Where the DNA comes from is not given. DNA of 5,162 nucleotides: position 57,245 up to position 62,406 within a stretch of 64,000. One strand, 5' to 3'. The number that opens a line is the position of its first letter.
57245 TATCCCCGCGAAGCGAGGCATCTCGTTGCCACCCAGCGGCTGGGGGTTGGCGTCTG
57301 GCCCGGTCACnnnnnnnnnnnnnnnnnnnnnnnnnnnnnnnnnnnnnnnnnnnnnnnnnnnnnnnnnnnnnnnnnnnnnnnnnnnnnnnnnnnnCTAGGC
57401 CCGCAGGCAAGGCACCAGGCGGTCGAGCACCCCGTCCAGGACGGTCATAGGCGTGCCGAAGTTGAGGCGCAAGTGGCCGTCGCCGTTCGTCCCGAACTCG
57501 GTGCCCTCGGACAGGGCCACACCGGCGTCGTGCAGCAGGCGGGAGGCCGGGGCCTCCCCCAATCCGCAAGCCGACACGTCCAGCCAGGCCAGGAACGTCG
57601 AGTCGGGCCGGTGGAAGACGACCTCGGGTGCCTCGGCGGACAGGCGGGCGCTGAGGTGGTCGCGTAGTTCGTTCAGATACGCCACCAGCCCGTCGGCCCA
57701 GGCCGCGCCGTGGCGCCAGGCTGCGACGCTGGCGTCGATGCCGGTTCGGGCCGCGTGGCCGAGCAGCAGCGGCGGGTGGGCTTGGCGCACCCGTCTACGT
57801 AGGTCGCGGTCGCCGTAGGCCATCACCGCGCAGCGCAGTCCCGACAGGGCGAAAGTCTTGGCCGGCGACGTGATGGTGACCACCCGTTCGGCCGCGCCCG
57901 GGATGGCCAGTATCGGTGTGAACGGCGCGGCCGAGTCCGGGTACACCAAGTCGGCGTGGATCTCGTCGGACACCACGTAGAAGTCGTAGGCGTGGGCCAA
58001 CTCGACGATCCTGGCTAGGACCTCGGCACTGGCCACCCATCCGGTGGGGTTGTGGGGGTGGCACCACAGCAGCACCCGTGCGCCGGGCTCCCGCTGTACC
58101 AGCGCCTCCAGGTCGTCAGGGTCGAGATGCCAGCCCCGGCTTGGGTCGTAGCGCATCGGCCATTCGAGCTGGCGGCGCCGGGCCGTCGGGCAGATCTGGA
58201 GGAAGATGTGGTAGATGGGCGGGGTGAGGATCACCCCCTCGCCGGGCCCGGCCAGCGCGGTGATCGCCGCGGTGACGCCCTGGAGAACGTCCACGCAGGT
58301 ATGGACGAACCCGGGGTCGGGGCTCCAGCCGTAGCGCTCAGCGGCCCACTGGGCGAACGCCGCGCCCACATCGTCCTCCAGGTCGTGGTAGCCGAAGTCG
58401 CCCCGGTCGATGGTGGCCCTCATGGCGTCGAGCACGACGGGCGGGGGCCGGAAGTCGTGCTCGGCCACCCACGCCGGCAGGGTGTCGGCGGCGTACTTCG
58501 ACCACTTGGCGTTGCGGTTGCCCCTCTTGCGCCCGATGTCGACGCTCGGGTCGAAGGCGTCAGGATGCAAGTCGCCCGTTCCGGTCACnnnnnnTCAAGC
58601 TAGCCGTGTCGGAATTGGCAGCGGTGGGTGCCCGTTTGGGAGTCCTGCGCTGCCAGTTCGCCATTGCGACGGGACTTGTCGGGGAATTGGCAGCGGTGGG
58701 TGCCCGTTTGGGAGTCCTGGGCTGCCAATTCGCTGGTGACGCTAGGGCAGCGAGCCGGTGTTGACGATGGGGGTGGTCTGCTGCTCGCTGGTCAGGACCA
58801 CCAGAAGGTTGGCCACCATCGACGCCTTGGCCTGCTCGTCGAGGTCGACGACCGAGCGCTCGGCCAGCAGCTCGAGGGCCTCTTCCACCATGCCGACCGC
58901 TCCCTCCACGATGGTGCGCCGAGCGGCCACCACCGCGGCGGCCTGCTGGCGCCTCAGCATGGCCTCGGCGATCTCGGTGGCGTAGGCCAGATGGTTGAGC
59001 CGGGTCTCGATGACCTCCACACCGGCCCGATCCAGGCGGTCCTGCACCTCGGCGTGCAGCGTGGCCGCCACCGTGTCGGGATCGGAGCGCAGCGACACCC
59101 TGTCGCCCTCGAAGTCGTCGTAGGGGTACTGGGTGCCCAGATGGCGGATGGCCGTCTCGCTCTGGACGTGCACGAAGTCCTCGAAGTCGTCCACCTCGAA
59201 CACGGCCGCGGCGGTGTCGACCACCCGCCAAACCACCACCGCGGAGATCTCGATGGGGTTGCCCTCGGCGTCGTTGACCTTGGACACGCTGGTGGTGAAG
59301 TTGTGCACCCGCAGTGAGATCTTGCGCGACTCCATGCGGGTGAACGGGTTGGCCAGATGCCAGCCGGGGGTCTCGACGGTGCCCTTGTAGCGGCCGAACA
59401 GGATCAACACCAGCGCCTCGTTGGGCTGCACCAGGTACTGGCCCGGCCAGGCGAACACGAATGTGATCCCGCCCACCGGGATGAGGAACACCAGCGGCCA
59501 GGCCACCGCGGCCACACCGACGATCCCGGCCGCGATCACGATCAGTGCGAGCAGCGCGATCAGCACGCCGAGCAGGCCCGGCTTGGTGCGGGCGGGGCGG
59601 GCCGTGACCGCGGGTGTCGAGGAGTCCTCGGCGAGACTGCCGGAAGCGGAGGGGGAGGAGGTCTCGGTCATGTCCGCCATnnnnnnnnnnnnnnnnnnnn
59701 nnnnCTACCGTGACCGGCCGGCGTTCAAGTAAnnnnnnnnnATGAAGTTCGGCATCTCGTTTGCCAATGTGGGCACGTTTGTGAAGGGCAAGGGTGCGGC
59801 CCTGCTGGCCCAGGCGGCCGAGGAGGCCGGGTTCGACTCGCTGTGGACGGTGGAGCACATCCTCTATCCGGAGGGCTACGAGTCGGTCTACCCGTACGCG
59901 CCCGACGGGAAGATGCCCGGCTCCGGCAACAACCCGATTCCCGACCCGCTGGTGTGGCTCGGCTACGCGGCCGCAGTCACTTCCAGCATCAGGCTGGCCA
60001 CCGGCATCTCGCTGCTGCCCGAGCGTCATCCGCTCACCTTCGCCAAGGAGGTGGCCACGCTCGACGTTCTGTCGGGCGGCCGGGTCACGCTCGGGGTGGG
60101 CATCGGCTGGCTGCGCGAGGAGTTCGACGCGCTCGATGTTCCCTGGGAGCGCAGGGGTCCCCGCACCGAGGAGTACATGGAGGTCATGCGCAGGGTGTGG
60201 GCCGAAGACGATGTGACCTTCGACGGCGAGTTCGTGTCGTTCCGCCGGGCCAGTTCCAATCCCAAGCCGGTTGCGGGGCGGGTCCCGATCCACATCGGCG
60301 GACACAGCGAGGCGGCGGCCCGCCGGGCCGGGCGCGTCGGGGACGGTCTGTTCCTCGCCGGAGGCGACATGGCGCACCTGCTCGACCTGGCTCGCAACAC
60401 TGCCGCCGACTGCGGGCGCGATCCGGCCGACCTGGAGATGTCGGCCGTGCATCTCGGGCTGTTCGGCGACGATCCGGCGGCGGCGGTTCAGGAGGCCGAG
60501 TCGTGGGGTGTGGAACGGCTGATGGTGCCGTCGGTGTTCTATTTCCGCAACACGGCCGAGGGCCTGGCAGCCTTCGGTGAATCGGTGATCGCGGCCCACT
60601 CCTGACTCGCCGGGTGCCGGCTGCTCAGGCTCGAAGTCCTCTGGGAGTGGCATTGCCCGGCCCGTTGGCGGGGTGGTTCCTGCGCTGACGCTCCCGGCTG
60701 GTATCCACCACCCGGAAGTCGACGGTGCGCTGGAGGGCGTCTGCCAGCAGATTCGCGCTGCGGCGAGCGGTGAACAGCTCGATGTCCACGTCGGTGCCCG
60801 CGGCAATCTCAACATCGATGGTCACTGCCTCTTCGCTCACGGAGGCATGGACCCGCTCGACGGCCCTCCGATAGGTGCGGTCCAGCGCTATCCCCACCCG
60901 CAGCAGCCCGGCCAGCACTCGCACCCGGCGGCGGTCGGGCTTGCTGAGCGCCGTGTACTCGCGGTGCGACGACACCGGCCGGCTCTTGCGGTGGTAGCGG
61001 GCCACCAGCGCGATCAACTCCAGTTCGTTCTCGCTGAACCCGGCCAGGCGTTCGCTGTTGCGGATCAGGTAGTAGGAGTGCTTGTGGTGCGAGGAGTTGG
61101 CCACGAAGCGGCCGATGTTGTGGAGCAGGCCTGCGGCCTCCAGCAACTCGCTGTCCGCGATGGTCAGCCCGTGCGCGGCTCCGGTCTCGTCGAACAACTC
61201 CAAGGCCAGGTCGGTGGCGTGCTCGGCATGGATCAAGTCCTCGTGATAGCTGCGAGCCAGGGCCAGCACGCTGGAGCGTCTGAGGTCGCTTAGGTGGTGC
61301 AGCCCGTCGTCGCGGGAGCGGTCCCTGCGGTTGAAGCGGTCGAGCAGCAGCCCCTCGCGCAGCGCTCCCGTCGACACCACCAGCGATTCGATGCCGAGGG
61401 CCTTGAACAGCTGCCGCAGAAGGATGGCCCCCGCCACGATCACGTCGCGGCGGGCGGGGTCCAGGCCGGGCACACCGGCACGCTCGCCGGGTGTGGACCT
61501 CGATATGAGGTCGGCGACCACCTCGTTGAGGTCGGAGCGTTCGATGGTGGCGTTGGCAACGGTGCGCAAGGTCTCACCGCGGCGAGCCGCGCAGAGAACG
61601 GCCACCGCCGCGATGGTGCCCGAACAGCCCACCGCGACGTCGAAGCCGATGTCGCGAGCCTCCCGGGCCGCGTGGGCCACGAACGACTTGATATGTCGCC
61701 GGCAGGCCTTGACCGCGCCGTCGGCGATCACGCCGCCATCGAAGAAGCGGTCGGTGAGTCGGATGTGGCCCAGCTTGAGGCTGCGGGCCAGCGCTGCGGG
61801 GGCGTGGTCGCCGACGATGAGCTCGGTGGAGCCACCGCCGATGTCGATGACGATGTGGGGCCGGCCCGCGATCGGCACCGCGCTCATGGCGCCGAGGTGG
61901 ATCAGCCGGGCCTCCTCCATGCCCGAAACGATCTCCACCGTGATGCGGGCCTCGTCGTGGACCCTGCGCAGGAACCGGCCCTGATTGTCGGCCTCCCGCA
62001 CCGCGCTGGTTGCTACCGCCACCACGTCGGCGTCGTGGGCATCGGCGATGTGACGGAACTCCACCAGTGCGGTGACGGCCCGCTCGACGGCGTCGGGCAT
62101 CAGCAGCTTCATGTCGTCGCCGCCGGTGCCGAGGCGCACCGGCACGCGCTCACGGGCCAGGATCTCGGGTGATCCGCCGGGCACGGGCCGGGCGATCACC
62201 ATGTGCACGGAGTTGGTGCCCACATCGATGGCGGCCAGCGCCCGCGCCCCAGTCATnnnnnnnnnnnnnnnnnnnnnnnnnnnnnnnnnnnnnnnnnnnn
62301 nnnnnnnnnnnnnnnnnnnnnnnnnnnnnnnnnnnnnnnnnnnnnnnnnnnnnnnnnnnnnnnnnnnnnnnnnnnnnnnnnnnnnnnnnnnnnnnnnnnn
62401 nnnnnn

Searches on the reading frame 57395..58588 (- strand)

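Call 19: search_protein_families(library=pfam, proteins=[window:57395-58588:-], max_evalue=0.001)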
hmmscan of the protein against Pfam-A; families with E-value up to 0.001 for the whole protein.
window:57395-58588:- (397 aa): 1 family
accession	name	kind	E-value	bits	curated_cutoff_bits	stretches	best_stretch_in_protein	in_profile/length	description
PF00155.27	Aminotran_1_2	-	1.5e-38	133.4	19.7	1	48-391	18-361/361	Aminotransferase class I and II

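Call 20: search_protein_families(library=ncbifam, proteins=[window:57395-58588:-], max_evalue=0.00001)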
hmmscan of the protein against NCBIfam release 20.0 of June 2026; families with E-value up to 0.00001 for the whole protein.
window:57395-58588:- (397 aa): 55 families (the best 25 are shown)
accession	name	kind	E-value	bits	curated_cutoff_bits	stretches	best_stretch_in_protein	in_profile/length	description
TIGR04350.1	C_S_lyase_PatB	subfamily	4.4e-91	305.6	340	1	27-392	13-380/384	PatB family C-S lyase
NF004770.0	PRK06108.1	subfamily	2.8e-41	141.6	422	1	33-395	35-392/396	pyridoxal phosphate-dependent aminotransferase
NF041364.1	GntC_guanitoxin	equivalog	1.9e-39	135.6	415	1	76-391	44-353/356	guanitoxin biosynthesis PLP-dependent (S)-gamma-hydroxy-L-arginine cyclodehydratase GntC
NF005855.0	PRK07777.1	equivalog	3.2e-35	122.2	553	1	72-359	68-349/391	pyridoxal phosphate-dependent aminotransferase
NF006230.0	PRK08363.1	equivalog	8.1e-29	100.6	534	1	43-392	42-389/398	alanine aminotransferase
TIGR03540.1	DapC_direct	equivalog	1.1e-27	96.9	593.25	1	76-391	74-380/383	LL-diaminopimelate aminotransferase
NF005816.0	PRK07682.1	equivalog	1.3e-26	93.2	620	1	85-391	82-379/390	aminotransferase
NF006756.0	PRK09276.1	subfamily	4.3e-26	91.8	507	1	48-391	45-382/387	LL-diaminopimelate aminotransferase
NF006488.0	PRK08912.1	equivalog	5.2e-26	91.5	498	1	103-392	98-381/387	aminotransferase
NF005732.0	PRK07550.1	equivalog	1.4e-25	90.2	366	1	62-379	63-371/389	aminotransferase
NF052290.2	MocR_like_YczR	exception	6.6e-25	87.7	487.4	1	102-391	173-454/458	MocR-like transcription factor YczR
NF005588.0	PRK07309.1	equivalog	1.6e-24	86.5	576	1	41-392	37-383/391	pyridoxal phosphate-dependent aminotransferase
NF006229.0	PRK08361.1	equivalog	4.6e-24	85.2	624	1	40-392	39-385/391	aspartate aminotransferase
NF004975.0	PRK06348.1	equivalog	8.8e-23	80.9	549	1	78-391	75-379/384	pyridoxal phosphate-dependent aminotransferase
NF004854.0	PRK06207.1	subfamily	1.3e-22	80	464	1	155-391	166-396/405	pyridoxal phosphate-dependent aminotransferase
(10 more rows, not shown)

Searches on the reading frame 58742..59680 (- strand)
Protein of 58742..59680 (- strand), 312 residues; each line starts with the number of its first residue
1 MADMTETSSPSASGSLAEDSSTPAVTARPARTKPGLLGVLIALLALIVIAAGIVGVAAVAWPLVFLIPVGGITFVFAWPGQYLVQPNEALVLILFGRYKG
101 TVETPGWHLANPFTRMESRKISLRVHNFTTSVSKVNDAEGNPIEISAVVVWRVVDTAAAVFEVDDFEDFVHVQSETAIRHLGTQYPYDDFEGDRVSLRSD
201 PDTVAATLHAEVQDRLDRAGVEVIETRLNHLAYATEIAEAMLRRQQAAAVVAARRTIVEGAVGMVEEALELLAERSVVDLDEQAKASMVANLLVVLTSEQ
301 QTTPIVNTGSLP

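Call 19: search_protein_families(library=pfam, proteins=[window:58742-59680:-], max_evalue=0.001)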
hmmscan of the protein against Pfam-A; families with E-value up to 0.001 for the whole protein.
window:58742-59680:- (312 aa): 1 family
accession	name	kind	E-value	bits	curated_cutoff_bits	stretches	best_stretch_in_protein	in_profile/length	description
PF01145.31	Band_7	-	7.3e-27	95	23.6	1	84-250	3-164/176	SPFH domain / Band 7 family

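Call 20: search_protein_families(library=ncbifam, proteins=[window:58742-59680:-], max_evalue=0.00001)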
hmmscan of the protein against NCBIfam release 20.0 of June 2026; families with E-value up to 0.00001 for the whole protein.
window:58742-59680:- (312 aa): 1 family
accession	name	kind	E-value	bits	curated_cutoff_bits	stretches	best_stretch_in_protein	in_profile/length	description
TIGR01933.1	hflK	equivalog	7.2e-07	28.9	159.4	1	82-241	2-155/261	FtsH protease activity modulator HflK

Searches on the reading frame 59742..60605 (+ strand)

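Call 19: search_protein_families(library=pfam, proteins=[window:59742-60605:+], max_evalue=0.001)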
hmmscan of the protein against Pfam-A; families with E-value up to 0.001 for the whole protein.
window:59742-60605:+ (287 aa): 1 family
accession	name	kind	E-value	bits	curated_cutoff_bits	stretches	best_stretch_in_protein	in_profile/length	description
PF00296.26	Bac_luciferase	-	2.3e-60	205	27.9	1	21-254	27-242/314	Luciferase-like monooxygenase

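Call 20: search_protein_families(library=ncbifam, proteins=[window:59742-60605:+], max_evalue=0.00001)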
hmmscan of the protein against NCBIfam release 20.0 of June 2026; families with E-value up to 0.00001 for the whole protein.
window:59742-60605:+ (287 aa): 31 families (the best 25 are shown)
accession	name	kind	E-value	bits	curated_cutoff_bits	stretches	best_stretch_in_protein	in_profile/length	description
TIGR03619.1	F420_Rv2161c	subfamily_domain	1.7e-77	260.3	166.9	1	22-262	3-245/247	TIGR03619 family F420-dependent LLM class oxidoreductase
TIGR03560.1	F420_Rv1855c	subfamily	2.3e-34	119.2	231.4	1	22-235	18-226/227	TIGR03560 family F420-dependent LLM class oxidoreductase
TIGR03571.1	lucif_BA3436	subfamily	6.5e-29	101.2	303.9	1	20-224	34-225/304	TIGR03571 family LLM class oxidoreductase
TIGR04021.1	LLM_DMSO2_sfnG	equivalog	2.1e-27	96.5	382.95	1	80-223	74-223/350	dimethylsulfone monooxygenase SfnG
NF002619.0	PRK02271.1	equivalog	2e-26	93.1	276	1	68-252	41-226/329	5,10-methylenetetrahydromethanopterin reductase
TIGR03621.1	F420_MSMEG_2516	subfamily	9.6e-26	90.6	213.15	1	68-210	41-180/295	TIGR03621 family F420-dependent LLM class oxidoreductase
TIGR03854.1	F420_MSMEG_3544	hypoth_equivalog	1.6e-25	90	295.6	1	65-204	39-181/290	TIGR03854 family LLM class F420-dependent oxidoreductase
TIGR03555.1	F420_mer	equivalog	1.9e-23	83.4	348.7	1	73-251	44-224/325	5,10-methylenetetrahydromethanopterin reductase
TIGR04027.1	LLM_KPN_01858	hypoth_equivalog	1.7e-22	79.9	412.9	1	65-206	50-184/326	putative FMN-dependent luciferase-like monooxygenase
TIGR04020.1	seco_metab_LLM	subfamily_domain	2.1e-19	69.8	244.45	1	54-252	39-242/341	MupA/Atu3671 family FMN-dependent luciferase-like monooxygenase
TIGR03564.1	F420_MSMEG_4879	subfamily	2.3e-19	70.1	234.25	1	68-207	25-166/265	TIGR03564 family F420-dependent LLM class oxidoreductase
TIGR04465.1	ArgArg_F420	equivalog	4.8e-18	65.3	470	1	23-255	66-285/364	F420-dependent hydroxymycolic acid dehydrogenase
TIGR03559.1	F420_Rv3520c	subfamily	3e-17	62.7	335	1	69-167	40-139/325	LLM class F420-dependent oxidoreductase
TIGR03857.1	F420_MSMEG_2249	hypoth_equivalog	1.6e-16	60.4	218.4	1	71-235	44-210/329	TIGR03857 family LLM class F420-dependent oxidoreductase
TIGR03557.1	F420_G6P_family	subfamily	5.9e-16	58.5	210.4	1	23-220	19-201/316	TIGR03557 family F420-dependent LLM class oxidoreductase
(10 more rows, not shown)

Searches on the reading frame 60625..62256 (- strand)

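Call 19: search_protein_families(library=pfam, proteins=[window:60625-62256:-], max_evalue=0.001)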
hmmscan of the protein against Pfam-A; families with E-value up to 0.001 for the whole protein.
window:60625-62256:- (543 aa): 3 families
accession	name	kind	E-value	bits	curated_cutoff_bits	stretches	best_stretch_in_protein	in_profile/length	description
PF02541.22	Ppx-GppA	-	8.5e-63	212.9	27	1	20-308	1-282/285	Ppx/GppA phosphatase family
PF21447.3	Ppx-GppA_III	-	1.4e-28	100.3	27.3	1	326-487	2-161/177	Ppx/GppA phosphatase, domain III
PF01966.28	HD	-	3.7e-07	30.9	22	1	342-429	3-92/116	HD domain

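Call 20: search_protein_families(library=ncbifam, proteins=[window:60625-62256:-], max_evalue=0.00001)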
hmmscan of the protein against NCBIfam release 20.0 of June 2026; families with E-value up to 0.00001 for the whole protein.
window:60625-62256:- (543 aa): 3 families
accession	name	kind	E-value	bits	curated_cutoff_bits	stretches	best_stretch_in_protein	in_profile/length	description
TIGR03706.1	exo_poly_only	exception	1.6e-81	273.9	307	1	7-307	2-298/300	exopolyphosphatase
NF008108.0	PRK10854.1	equivalog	2.8e-65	220.5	864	1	5-460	11-447/513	exopolyphosphatase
NF008260.0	PRK11031.1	equivalog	5.4e-60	203.8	624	1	7-482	8-462/496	guanosine-5'-triphosphate,3'-diphosphate diphosphatase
